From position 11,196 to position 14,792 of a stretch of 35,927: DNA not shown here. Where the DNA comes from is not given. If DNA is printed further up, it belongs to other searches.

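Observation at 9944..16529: Candidate secreted oxidative (keto-glycoside) cleavage module inside a glycan locus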

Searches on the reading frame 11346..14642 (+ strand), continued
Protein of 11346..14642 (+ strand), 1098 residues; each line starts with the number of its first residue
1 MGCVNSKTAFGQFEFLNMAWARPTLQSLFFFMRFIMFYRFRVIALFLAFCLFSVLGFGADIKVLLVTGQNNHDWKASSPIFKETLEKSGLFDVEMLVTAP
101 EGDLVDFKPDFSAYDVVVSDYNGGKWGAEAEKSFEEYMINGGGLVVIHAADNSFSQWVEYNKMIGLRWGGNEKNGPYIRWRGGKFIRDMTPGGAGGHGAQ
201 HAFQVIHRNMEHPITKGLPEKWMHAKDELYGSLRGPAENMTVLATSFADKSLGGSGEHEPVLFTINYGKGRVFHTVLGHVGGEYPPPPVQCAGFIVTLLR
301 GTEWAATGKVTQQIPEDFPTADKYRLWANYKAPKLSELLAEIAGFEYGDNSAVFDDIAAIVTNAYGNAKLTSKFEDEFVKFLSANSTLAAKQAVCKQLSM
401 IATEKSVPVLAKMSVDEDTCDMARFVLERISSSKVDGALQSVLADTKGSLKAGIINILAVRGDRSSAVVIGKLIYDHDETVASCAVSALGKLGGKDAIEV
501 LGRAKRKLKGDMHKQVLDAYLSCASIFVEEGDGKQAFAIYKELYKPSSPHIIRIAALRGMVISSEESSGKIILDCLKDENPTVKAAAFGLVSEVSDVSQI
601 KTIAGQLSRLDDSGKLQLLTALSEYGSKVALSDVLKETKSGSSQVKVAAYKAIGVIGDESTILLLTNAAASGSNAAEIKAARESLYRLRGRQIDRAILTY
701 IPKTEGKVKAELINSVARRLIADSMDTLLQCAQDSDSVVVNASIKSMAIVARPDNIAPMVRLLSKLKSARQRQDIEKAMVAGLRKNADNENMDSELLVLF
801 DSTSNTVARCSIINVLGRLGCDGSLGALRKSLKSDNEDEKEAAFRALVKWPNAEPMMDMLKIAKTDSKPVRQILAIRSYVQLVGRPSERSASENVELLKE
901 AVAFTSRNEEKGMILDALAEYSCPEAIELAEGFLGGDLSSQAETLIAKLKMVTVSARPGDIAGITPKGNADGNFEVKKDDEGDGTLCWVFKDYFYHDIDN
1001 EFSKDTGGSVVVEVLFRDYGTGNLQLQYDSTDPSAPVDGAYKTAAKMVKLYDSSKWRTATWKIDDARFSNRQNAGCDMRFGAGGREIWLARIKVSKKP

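Call 16: find_encoding_contigs(protein=P0022, flank=8000, max_places=3)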
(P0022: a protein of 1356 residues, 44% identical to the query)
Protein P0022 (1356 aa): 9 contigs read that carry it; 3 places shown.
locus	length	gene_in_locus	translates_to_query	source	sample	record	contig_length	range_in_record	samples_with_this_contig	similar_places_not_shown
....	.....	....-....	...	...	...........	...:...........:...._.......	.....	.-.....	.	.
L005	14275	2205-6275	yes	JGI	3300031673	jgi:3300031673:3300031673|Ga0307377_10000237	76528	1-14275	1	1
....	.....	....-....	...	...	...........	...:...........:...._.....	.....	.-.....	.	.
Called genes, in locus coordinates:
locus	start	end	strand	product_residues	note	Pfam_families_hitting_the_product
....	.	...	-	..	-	?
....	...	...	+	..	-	-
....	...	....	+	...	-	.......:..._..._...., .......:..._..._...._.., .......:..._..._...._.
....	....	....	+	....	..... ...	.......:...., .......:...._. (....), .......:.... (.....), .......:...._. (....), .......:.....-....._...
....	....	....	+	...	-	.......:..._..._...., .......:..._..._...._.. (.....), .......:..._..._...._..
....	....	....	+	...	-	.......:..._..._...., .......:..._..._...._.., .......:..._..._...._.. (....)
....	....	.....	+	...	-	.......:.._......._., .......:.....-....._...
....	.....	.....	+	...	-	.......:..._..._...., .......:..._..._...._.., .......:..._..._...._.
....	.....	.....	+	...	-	-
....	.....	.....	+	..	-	-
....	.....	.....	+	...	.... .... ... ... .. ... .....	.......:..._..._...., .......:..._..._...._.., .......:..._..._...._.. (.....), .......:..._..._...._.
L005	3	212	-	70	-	?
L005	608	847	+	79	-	-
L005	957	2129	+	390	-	PF01408:GFO_IDH_MocA, PF22725:GFO_IDH_MocA_C3, PF02894:GFO_IDH_MocA_C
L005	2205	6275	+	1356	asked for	PF06283:ThuA, PF13646:HEAT_2 (weak), PF02985:HEAT (faint), PF13646:HEAT_2 (weak), PF06439:3keto-disac_hyd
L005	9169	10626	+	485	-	PF01261:AP_endonuc_2, PF06439:3keto-disac_hyd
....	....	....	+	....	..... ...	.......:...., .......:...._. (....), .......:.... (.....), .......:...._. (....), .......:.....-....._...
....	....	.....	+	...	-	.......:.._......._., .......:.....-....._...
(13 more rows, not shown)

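Call 17: find_encoding_contigs(protein=P0033, flank=8000, max_places=2)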
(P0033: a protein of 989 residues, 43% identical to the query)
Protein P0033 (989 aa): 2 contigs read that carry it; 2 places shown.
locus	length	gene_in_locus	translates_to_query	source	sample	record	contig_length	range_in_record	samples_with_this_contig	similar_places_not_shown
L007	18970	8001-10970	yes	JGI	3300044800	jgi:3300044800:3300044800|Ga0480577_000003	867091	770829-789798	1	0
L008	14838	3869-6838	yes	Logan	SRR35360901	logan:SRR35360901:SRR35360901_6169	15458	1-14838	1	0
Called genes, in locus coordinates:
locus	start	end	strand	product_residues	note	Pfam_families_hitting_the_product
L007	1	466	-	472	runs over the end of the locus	PF07690:MFS_1, PF13347:MFS_2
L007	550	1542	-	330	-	PF04041:Glyco_hydro_130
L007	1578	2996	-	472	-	PF13347:MFS_2, PF07690:MFS_1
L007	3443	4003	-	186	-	PF00977:His_biosynth, PF01070:FMN_dh (faint), PF01207:Dus (faint), PF02581:TMP-TENI (faint), PF05690:ThiG (faint)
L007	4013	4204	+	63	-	-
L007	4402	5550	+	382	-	PF01408:GFO_IDH_MocA, PF02894:GFO_IDH_MocA_C, PF22725:GFO_IDH_MocA_C3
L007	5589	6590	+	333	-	PF01261:AP_endonuc_2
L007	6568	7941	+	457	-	PF01408:GFO_IDH_MocA, PF19051:GFO_IDH_MocA_C2, PF22725:GFO_IDH_MocA_C3 (faint)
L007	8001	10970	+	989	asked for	PF06283:ThuA, PF00514:Arm (faint), PF03130:HEAT_PBS (faint), PF13646:HEAT_2, PF02985:HEAT (faint), PF13646:HEAT_2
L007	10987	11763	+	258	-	PF06439:3keto-disac_hyd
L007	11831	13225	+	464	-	PF01408:GFO_IDH_MocA, PF19051:GFO_IDH_MocA_C2, PF22725:GFO_IDH_MocA_C3 (weak)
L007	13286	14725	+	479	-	PF01408:GFO_IDH_MocA, PF22725:GFO_IDH_MocA_C3 (faint), PF19051:GFO_IDH_MocA_C2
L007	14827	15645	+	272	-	PF01261:AP_endonuc_2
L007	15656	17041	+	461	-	PF01408:GFO_IDH_MocA, PF02894:GFO_IDH_MocA_C, PF22725:GFO_IDH_MocA_C3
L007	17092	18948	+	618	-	PF03264:Cytochrom_NNT (faint), PF14522:Cytochrome_C7 (faint), PF14537:Cytochrom_c3_2 (faint), PF22113:Mtrc-MtrF_II-IV_dom (faint)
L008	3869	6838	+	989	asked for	PF06283:ThuA, PF00514:Arm (faint), PF03130:HEAT_PBS (faint), PF13646:HEAT_2, PF02985:HEAT (faint), PF13646:HEAT_2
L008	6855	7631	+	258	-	PF06439:3keto-disac_hyd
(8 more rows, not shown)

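Call 18: find_encoding_contigs(protein=P0071, flank=8000, max_places=2)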
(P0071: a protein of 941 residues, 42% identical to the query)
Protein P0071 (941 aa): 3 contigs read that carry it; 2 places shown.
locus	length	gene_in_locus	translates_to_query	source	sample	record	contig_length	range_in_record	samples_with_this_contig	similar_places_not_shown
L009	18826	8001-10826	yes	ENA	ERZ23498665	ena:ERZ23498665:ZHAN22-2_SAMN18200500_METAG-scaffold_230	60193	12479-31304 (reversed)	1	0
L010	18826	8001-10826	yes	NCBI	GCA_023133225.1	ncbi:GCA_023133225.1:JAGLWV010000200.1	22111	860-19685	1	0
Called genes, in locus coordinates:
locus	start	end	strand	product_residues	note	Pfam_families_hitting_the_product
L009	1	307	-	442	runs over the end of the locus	PF13432:TPR_16 (faint), PF25062:ARM_TT21_N (faint), PF07719:TPR_2 (faint), PF13181:TPR_8 (faint), PF14559:TPR_19 (weak), PF14559:TPR_19 (weak), PF14559:TPR_19, PF19413:YaiO, +4 more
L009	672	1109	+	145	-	PF00072:Response_reg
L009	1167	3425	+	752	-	PF02743:dCache_1, PF23846:Cache_WalK (faint), PF00672:HAMP, PF00989:PAS (faint), PF08448:PAS_4, PF13426:PAS_9, PF00512:HisKA, PF02518:HATPase_c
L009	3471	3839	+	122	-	PF00072:Response_reg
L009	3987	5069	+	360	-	PF13646:HEAT_2 (weak), PF02985:HEAT (faint), PF13646:HEAT_2 (weak)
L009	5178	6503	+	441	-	PF13506:Glyco_transf_21 (faint), PF00535:Glycos_transf_2, PF10111:Glyco_tranf_2_2 (faint), PF13641:Glyco_tranf_2_3, PF13632:Glyco_trans_2_3, PF03142:Chitin_synth_2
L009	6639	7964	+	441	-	PF01408:GFO_IDH_MocA, PF19051:GFO_IDH_MocA_C2, PF22725:GFO_IDH_MocA_C3 (faint)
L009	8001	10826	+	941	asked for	PF06283:ThuA, PF03130:HEAT_PBS (faint), PF02985:HEAT (faint), PF13646:HEAT_2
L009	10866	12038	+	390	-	PF01408:GFO_IDH_MocA, PF02894:GFO_IDH_MocA_C, PF22725:GFO_IDH_MocA_C3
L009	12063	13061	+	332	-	PF01261:AP_endonuc_2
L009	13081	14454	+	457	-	PF10518:TAT_signal (weak), PF01408:GFO_IDH_MocA, PF03435:Sacchrp_dh_NADP (weak), PF22725:GFO_IDH_MocA_C3, PF02894:GFO_IDH_MocA_C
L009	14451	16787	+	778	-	PF14522:Cytochrome_C7 (faint), PF22678:Cytochrom_c_NrfB-like (faint), PF14537:Cytochrom_c3_2 (faint)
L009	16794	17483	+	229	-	-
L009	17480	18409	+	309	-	PF02424:ApbE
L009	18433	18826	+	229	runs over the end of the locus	-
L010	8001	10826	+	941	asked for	PF06283:ThuA, PF03130:HEAT_PBS (faint), PF02985:HEAT (faint), PF13646:HEAT_2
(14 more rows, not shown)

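Call 20: find_related_loci(query=A1, collection=genome_contigs, flank=10000)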
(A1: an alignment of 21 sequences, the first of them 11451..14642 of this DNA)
Query A1 (1063 aa) in genome_contigs; peptide patterns used: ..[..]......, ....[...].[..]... (x = any residue, [..] = any of these).
599 stretches matched a pattern (row limit reached: there are more); 594 encode a relative of the query (tblastn E <= 1e-3); the best 80 are kept; 80 distinct loci.
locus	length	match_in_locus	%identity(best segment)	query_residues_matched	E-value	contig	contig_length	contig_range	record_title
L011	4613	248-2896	40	3-896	0e+0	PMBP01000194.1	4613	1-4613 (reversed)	MAG: Phycisphaerales bacterium isolate fen_1350 73.20120700_E3M.475_contig_1347784, whole genome shotgun sequence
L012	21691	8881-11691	37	9-915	0e+0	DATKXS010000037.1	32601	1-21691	MAG TPA_asm: Candidatus Desulfaltia sp. isolate SMAG_U14198 k141_2449014, whole genome shotgun sequence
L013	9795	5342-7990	38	26-920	0e+0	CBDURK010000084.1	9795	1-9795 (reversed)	MAG TPA_asm: uncultured bacterium isolate SRR21487744_binner12_Refined_154 genome assembly, contig: ERZ25748493.3249, wh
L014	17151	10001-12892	36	26-1002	4e-178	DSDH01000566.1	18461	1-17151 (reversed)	MAG TPA_asm: Phycisphaerales bacterium isolate SpSt-1214 Ga0129302_1001320, whole genome shotgun sequence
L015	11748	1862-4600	36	26-915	9e-178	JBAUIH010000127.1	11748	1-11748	MAG: Candidatus Aminicenantales bacterium isolate MFD09513_ilm_asm_bin8 k127_66738, whole genome shotgun sequence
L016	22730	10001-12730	39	1-920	0e+0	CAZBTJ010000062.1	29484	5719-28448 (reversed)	MAG TPA_asm: uncultured Pirellulales bacterium isolate SRP191223_co1_250 genome assembly, contig: NODE_1206_length_29484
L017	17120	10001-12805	36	1-887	5e-170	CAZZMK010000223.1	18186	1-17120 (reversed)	MAG TPA_asm: uncultured Nitrospirales bacterium isolate binchicken_co25_113 genome assembly, contig: k141_171224, whole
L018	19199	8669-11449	38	6-899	0e+0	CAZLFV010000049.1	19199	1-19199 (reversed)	MAG TPA_asm: uncultured Eubacteriales bacterium isolate SRP231805_co1_145 genome assembly, contig: NODE_1556_length_1919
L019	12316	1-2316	39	111-896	6e-163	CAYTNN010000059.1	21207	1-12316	MAG TPA_asm: uncultured Pirellulales bacterium isolate SRP178699_co2_413 genome assembly, contig: NODE_1665_length_21207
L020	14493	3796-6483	37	4-883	3e-156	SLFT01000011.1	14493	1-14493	MAG: Candidatus Hydrogenedentota bacterium isolate CSSed162cmB_64 CSSed16-2cmB-12151, whole genome shotgun sequence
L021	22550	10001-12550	38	26-888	0e+0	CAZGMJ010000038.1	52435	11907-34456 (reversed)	MAG TPA_asm: uncultured Pirellulales bacterium isolate binchicken_co17_417 genome assembly, contig: NODE_1956_length_524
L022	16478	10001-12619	36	8-899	6e-157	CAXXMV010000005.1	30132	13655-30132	MAG: bacterium isolate 9002e436-2430-43f7-8519-11165d71275e genome assembly, contig: contig_5, whole genome shotgun sequ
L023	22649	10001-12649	38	26-920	0e+0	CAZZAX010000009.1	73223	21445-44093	MAG TPA_asm: uncultured Pirellulales bacterium isolate SRP068000_co1_46 genome assembly, contig: NODE_244_length_73223_c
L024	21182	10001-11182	48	7-396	1e-112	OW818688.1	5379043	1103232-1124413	metagenome genome assembly, chromosome: 1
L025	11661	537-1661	51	24-396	3e-111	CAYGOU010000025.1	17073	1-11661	MAG TPA_asm: uncultured Porphyromonadaceae bacterium isolate ERP113451_co4_87 genome assembly, contig: NODE_1854_length_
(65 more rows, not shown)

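Call 66: predict_structure(alignment_id=A1)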
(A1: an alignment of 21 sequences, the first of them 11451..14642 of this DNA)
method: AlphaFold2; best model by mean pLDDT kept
length: 1063 residues; sequences in the alignment: 21
mean_pLDDT: 82.2   pTM: 0.51
mean pLDDT of the five models: 82.2, 80.9, 80.5, 78.6, 76.8
residues with pLDDT >= 90: 465; 70-90: 387; 50-70: 149; < 50: 62
segments of 3 or more residues with pLDDT < 50: 14-23, 133-137, 248-255, 923-952, 1037-1039
pLDDT, mean of each block of 10 residues (from residue 1): 56 43 73 74 83 89 66 83 80 88 93 65 81 49 73 61 69 92 83 62 79 75 85 89 57 60 93 88 66 63 83 68 85 89 92 89 93 93 91 91 90 91 90 93 93 93 94 90 94 90 93 89 91 89 84 90 90 92 94 94 94 96 95 93 96 92 95 96 92 94 94 92 92 91 91 76 90 93 89 92 93 90 92 89 90 87 90 86 86 88 80 68 45 43 39 57 62 75 79 83 72 82 85 59 70 72 71
secondary structure, 60 per line:
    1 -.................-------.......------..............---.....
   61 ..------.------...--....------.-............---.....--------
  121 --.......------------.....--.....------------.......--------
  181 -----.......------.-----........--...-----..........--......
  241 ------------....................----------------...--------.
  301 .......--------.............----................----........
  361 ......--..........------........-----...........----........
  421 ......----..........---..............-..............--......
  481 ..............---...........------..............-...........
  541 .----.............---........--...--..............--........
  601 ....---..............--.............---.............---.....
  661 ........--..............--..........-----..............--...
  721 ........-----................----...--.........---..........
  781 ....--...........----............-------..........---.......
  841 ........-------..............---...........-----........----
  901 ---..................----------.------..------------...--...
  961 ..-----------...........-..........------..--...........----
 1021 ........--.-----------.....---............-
elements in order (helices of 4 or more, strands of 3 or more residues): H2-18 E26-32 H39-52 E56-62 E81-84 H93-104 E108-112 H123-129 E142-146 E149-153 E166-172 E186-192 E205-212 E223-232 E235-240 H253-272 H300-307 H316-328 H333-348 H353-366 H369-378 H385-392 H398-408 H413-426 H431-440 H444-457 H459-472 H475-494 H498-508 H515-528 H530-541 H546-558 H562-569 H577-590 H593-604 H608-621 H624-636 H640-652 H656-668 H671-684 H687-696 H702-715 H718-728 H734-749 H759-767 H771-784 H787-797 H802-813 H821-830 H834-848 H856-869 H873-883 H889-896 H904-921 E953-955 E958-962 E974-984 E986-995 E1006-1016 E1021-1028 E1043-1047 E1051-1062

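Call 70: fold_search(model_id=the predicted structure, library=pdb)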
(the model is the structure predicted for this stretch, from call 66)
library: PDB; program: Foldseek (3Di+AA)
matches with E <= 10: 1520; with E <= 0.001: 430
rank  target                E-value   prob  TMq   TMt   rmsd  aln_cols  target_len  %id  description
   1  4e5v_A                1.5e-20  1.00  0.24  0.88   2.3       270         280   50  Crystal structure of a Putative thua-like protein (PARMER_02418) from Parabacteroides merdae ATCC 43184 at 1.75 A reso (released 2012-04-04)
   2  4e5v_B                3.3e-20  1.00  0.24  0.87   2.4       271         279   50  Crystal structure of a Putative thua-like protein (PARMER_02418) from Parabacteroides merdae ATCC 43184 at 1.75 A reso (released 2012-04-04)
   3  7q4o_A                8.2e-09  1.00  0.24  0.29  23.1       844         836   12  Substrate-bound A-like U2 snRNP (released 2022-03-30)
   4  8uwb_D                2.8e-08  1.00  0.24  0.37  12.3       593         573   12  Crystal structure of PP2A PPP2R1A-PPP2CA-PPP2R5E phosphatase. (released 2024-04-17)
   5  6en4_C                2.8e-08  1.00  0.23  0.28  18.7       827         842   12  SF3b core in complex with a splicing modulator (released 2018-06-20)
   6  7dco_1                3.4e-08  1.00  0.24  0.26  24.0       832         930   11  Cryo-EM structure of the activated spliceosome (Bact complex) at an atomic resolution of 2.5 angstrom (released 2021-03-17)
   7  7pks_d                3.7e-08  1.00  0.23  0.28  22.2       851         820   13  Structural basis of Integrator-mediated transcription regulation (released 2021-12-08)
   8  1b3u_A                6.1e-08  1.00  0.29  0.46  10.1       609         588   14  CRYSTAL STRUCTURE OF CONSTANT REGULATORY DOMAIN OF HUMAN PP2A, PR65ALPHA (released 1999-04-12)
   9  4jlq_A                6.1e-08  1.00  0.19  0.23  25.9       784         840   12  Crystal structure of human Karyopherin-beta2 bound to the PY-NLS of Saccharomyces cerevisiae NAB2 (released 2013-04-03)
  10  6fsq                  7.8e-08  1.00  0.15  0.40  20.9       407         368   18  Structure of A3_bGFPD, an artificial bi-domain protein based on two different alphaRep domains : A3 and a GFP binding do (released 2018-08-08)
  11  9mf5_A                8.8e-08  1.00  0.26  0.42  12.1       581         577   13  CryoEM structure of the Protein Phosphatase 2A (Abeta-B56gamma-Calpha) holoenzyme complex (released 2025-07-09)
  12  5o9z_v                9.5e-08  1.00  0.21  0.25  20.7       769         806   10  Cryo-EM structure of a pre-catalytic human spliceosome primed for activation (B complex) (released 2017-08-16)
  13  4zj7_A                9.9e-08  1.00  0.25  0.26  27.9       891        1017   10  Crystal structure of the karyopherin Kap121p bound to the extreme C-terminus of the protein phosphatase Cdc14p (released 2015-06-03)
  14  8u1x_A                1.1e-07  1.00  0.26  0.39  11.2       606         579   14  The structure of the PP2A-B56Delta holoenzyme mutant - E197K (released 2024-01-17)
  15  6y5q_u                1.1e-07  1.00  0.26  0.31  15.6       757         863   12  human 17S U2 snRNP (released 2020-06-17)
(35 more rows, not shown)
